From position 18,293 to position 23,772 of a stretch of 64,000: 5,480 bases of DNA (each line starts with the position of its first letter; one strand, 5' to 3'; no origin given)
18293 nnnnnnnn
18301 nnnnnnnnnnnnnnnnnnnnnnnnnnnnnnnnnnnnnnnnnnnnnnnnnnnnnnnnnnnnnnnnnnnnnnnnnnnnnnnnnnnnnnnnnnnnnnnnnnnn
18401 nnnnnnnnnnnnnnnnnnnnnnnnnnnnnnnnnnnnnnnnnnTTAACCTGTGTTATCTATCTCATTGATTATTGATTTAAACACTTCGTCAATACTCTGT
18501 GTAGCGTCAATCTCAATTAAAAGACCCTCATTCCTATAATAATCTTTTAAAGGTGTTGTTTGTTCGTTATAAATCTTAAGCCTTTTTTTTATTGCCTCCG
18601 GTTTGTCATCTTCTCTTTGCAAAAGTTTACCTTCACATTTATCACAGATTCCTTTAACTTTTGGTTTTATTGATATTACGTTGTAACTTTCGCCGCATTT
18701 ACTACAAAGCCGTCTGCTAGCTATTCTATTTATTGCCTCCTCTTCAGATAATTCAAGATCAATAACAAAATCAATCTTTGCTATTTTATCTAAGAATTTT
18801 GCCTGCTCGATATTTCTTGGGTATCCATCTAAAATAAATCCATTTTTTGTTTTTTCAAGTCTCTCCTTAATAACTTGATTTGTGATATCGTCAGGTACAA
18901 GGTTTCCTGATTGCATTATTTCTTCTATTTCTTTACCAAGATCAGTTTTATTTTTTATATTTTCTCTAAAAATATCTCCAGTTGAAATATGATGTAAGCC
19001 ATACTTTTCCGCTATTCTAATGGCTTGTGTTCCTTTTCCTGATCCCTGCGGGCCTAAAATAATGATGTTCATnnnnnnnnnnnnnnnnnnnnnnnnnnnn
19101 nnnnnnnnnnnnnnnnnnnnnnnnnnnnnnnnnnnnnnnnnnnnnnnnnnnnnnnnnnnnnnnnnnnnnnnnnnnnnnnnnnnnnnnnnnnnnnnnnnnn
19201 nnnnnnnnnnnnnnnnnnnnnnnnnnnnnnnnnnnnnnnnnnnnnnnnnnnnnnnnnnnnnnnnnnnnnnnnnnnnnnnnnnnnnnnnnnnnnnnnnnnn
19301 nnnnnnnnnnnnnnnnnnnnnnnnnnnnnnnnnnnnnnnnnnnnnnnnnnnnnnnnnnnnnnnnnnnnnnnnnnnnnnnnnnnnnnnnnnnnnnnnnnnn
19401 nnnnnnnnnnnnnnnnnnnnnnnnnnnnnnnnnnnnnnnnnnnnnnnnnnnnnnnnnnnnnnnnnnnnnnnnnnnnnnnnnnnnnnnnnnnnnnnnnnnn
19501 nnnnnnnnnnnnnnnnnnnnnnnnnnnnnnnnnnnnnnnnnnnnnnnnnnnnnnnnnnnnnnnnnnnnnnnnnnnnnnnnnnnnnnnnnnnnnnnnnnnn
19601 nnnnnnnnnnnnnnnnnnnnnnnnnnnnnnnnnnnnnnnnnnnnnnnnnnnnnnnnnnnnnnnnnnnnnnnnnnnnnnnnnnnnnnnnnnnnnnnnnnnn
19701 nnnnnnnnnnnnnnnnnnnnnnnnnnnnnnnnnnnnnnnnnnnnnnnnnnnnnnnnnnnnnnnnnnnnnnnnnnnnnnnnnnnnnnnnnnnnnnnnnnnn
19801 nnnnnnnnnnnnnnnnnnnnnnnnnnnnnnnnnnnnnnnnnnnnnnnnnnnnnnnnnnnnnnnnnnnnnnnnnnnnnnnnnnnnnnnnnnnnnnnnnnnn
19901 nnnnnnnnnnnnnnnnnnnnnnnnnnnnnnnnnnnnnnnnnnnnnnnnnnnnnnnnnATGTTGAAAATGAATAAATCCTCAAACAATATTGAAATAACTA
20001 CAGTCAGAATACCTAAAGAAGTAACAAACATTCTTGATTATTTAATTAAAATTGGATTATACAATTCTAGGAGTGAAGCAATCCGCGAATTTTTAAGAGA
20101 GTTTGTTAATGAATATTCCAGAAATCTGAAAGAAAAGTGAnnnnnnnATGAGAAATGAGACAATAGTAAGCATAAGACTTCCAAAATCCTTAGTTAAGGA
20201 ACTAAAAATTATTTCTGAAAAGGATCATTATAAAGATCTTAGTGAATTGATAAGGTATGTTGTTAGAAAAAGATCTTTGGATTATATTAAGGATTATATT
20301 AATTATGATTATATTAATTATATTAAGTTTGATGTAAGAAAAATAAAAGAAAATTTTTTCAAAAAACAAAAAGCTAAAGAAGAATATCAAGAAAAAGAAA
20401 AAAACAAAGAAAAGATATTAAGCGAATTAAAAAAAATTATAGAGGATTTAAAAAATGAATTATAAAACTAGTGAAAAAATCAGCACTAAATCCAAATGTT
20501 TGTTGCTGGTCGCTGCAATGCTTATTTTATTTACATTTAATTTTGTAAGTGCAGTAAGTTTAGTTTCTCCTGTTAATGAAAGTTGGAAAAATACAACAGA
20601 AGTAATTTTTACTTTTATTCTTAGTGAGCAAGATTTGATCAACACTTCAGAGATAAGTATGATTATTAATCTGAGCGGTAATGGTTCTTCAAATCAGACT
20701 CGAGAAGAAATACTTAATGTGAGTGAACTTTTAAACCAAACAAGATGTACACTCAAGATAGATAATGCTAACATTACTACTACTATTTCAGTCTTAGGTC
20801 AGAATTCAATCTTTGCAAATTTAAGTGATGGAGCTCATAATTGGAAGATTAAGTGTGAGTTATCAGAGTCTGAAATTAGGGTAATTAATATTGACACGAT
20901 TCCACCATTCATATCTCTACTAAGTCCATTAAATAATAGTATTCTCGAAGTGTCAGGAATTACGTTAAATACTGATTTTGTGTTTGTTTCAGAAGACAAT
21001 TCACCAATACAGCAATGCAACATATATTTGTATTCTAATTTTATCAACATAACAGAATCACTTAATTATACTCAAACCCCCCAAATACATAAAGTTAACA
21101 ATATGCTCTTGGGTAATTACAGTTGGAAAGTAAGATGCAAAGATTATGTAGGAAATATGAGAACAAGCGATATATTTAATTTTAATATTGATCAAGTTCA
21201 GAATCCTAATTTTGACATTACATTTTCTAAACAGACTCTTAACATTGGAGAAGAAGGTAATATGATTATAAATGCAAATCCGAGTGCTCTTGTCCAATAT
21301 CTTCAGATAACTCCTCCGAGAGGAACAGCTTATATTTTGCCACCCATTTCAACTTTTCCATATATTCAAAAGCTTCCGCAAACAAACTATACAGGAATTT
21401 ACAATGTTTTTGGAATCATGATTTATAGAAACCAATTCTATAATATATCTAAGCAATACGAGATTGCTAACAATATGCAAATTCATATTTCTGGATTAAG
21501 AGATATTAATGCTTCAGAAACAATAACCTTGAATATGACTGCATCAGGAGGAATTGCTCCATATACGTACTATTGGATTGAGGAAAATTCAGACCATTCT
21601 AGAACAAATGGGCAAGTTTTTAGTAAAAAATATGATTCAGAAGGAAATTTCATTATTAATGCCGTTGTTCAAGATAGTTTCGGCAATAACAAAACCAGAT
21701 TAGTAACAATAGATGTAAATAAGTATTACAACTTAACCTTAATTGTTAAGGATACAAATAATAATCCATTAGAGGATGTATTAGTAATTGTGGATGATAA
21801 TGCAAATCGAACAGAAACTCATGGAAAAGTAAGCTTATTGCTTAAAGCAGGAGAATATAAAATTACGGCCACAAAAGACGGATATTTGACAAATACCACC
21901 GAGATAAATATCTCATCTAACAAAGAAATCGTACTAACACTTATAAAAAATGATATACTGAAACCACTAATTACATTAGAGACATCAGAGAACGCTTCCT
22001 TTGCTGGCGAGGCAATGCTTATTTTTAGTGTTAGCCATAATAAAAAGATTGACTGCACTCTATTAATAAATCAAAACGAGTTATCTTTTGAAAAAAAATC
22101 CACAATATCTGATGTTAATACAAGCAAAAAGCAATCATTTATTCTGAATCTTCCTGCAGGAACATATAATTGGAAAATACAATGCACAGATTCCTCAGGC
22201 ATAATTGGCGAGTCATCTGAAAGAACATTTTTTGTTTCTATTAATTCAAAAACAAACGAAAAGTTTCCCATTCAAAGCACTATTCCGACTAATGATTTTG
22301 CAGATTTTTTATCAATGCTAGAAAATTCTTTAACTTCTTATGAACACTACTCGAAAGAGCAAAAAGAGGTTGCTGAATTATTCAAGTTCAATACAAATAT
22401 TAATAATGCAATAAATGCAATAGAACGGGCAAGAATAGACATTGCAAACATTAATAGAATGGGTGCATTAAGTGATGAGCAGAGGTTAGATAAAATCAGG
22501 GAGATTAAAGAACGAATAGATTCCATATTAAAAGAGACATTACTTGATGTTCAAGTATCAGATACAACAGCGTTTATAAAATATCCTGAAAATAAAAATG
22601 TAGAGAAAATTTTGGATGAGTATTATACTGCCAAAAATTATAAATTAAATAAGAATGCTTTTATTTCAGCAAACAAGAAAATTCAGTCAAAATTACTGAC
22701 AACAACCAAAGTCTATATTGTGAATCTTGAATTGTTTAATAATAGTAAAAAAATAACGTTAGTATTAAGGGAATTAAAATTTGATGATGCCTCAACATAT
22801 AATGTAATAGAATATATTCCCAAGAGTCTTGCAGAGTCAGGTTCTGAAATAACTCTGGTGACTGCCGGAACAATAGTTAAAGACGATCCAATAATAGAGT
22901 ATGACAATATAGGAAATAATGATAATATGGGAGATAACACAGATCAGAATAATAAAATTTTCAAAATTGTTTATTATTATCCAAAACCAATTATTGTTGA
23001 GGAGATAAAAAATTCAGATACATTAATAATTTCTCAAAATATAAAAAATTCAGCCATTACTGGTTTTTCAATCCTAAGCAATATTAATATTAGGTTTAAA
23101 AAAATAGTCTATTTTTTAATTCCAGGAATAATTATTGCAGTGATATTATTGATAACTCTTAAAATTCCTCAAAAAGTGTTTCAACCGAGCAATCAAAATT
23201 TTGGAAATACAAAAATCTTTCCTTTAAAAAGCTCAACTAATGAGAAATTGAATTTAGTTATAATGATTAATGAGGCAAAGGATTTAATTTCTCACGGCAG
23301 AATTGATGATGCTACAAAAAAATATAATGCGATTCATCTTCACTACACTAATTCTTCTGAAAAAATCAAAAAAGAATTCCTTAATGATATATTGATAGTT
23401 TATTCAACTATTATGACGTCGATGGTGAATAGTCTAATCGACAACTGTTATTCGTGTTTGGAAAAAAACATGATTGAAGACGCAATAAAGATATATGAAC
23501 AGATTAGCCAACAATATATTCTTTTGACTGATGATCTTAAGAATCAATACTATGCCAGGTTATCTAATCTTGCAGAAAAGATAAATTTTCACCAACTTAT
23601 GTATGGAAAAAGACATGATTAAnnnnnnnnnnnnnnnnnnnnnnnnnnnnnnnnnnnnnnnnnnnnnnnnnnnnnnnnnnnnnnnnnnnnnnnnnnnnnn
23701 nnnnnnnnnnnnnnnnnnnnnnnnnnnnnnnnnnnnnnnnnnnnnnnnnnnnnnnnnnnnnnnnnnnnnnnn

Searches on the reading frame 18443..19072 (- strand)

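Call 5: search_protein_families(library=pfam, proteins=[window:18443-19072:-], max_evalue=0.01)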
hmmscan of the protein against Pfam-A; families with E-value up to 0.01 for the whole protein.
window:18443-19072:- (209 aa): 10 families
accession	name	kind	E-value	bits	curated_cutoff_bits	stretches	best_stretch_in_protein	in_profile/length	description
PF00406.28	ADK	-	3.4e-49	167.3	26.8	1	5-183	1-150/151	Adenylate kinase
PF13207.12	AAA_17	-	1.7e-26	93.6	27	1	6-121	1-123/136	AAA domain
PF05191.20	ADK_lid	-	1.7e-15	57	26.6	1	120-155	1-36/36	Adenylate kinase, active site lid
PF13238.12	AAA_18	-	3.9e-06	27.8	29.4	1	3-121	1-112/128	AAA domain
PF13671.12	AAA_33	-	2e-05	25.3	27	1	3-121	2-119/143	AAA domain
PF02223.23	Thymidylate_kin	-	2.3e-05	24.6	27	0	7-75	3-69/185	Thymidylate kinase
PF02224.24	Cytidylate_kin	-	9.1e-05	22.7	26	1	4-37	2-35/211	Cytidylate kinase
PF17213.9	Hydin_ADK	-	0.0028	18.2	27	0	3-43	2-42/196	Hydin Adenylate kinase-like domain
PF00448.28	SRP54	-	0.0029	17.7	22.7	1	3-104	4-112/196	SRP54-type protein, GTPase domain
PF23137.1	HVO_0758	-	0.0097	16.2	27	0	107-131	29-53/55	HVO_0758 mu-protein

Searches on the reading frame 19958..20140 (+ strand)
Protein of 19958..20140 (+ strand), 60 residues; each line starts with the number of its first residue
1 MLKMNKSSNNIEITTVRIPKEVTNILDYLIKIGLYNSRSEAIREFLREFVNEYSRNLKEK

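Call 56: search_protein_families(library=pfam, proteins=[window:19958-20140:+], max_evalue=0.001)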
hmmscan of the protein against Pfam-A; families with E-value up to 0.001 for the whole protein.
window:19958-20140:+ (60 aa): 1 family
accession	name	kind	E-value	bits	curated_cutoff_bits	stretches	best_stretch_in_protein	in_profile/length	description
PF01402.27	RHH_1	-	7.9e-05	22.9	20.5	1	14-51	2-38/39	Ribbon-helix-helix protein, copG family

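Call 68: search_protein_families(library=padloc, proteins=[window:19958-20140:+], max_evalue=0.01)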
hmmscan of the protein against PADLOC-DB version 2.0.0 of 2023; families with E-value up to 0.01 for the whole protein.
window:19958-20140:+ (60 aa): 0 families

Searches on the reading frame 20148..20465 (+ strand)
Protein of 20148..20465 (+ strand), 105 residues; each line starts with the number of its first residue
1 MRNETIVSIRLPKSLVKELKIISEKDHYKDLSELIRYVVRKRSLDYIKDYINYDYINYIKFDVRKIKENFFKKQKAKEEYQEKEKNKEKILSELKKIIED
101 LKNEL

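Call 5: search_protein_families(library=pfam, proteins=[window:20148-20465:+], max_evalue=0.01)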
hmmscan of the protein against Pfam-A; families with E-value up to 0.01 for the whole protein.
window:20148-20465:+ (105 aa): 0 families

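Call 9: search_protein_families(library=pfam, proteins=[window:20148-20465:+], max_evalue=5)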
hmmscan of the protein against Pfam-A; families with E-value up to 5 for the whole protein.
window:20148-20465:+ (105 aa): 4 families
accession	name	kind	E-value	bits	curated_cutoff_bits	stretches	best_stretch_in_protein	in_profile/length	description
PF25071.1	DUF7795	-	0.016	15.6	27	1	26-103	45-117/123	Domain of unknown function (DUF7795)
PF01402.27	RHH_1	-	0.019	15.3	20.5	1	7-41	2-35/39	Ribbon-helix-helix protein, copG family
PF11727.13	ISG65-75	-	0.1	12.2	25.1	1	39-104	47-111/281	Invariant surface glycoprotein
PF04568.17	IATP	-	2.5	9.1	25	1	63-102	45-83/98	Mitochondrial ATPase inhibitor, IATP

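Call 10: search_protein_families(library=ncbifam, proteins=[window:20148-20465:+], max_evalue=0.1)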
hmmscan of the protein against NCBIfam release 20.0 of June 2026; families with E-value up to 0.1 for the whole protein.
window:20148-20465:+ (105 aa): 1 family
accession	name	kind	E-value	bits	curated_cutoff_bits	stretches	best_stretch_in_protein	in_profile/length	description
NF058555.1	TransRegCdrSHalo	equivalog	0.021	14.8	100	1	7-41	4-38/61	transcriptional regulator CdrS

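Call 68: search_protein_families(library=padloc, proteins=[window:20148-20465:+], max_evalue=0.01)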
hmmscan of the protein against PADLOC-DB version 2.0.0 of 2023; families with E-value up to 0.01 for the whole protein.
window:20148-20465:+ (105 aa): 0 families

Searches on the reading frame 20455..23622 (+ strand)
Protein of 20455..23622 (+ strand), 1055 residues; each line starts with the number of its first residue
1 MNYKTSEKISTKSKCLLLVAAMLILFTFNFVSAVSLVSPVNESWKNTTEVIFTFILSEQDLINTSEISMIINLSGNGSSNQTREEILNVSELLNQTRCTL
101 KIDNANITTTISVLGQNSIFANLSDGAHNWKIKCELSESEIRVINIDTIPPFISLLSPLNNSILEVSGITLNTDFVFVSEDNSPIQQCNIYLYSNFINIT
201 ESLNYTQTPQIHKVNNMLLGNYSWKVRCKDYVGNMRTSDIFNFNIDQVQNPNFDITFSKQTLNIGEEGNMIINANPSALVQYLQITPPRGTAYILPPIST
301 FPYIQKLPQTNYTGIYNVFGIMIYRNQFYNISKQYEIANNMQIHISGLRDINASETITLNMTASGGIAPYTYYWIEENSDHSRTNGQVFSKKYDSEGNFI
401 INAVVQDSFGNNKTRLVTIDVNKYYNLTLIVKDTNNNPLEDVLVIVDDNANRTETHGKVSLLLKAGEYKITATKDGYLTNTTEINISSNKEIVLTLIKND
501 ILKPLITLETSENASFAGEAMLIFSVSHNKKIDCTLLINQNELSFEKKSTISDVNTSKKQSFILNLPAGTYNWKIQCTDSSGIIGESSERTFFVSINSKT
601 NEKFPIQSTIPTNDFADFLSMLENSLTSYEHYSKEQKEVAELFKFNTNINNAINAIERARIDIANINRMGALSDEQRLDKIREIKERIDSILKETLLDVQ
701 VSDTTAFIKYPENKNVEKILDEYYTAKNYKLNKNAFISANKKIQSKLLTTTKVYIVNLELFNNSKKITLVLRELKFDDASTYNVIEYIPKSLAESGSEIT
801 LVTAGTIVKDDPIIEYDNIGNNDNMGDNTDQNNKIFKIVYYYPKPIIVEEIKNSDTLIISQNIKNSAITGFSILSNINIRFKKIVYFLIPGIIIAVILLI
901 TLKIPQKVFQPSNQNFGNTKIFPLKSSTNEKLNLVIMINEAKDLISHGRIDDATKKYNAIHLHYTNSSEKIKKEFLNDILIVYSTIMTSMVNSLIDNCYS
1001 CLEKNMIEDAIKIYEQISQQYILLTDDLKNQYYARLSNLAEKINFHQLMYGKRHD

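Call 5: search_protein_families(library=pfam, proteins=[window:20455-23622:+], max_evalue=0.01)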
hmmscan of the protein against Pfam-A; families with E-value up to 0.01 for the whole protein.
window:20455-23622:+ (1055 aa): 5 families
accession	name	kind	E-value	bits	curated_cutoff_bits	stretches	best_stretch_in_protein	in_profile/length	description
PF13620.12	CarboxypepD_reg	-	2.7e-08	34.5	32.3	1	428-493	3-76/82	Carboxypeptidase regulatory-like domain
PF19077.6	Big_13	-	1e-05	26.4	27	0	216-247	71-102/102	Bacterial Ig-like domain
PF13573.12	SprB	-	0.00044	20.3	28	1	359-374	17-32/37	SprB repeat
PF13715.12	CarbopepD_reg_2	-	0.00056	20.3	32.2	1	431-496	6-74/88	CarboxypepD_reg-like domain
PF18911.6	PKD_4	-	0.00067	20.1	27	1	347-419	10-83/85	PKD domain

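Call 10: search_protein_families(library=ncbifam, proteins=[window:20455-23622:+], max_evalue=0.1)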
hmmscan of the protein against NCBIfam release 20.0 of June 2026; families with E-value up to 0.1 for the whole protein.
window:20455-23622:+ (1055 aa): 0 families

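Call 68: search_protein_families(library=padloc, proteins=[window:20455-23622:+], max_evalue=0.01)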
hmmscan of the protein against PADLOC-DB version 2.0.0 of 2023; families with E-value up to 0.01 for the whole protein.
window:20455-23622:+ (1055 aa): 0 families
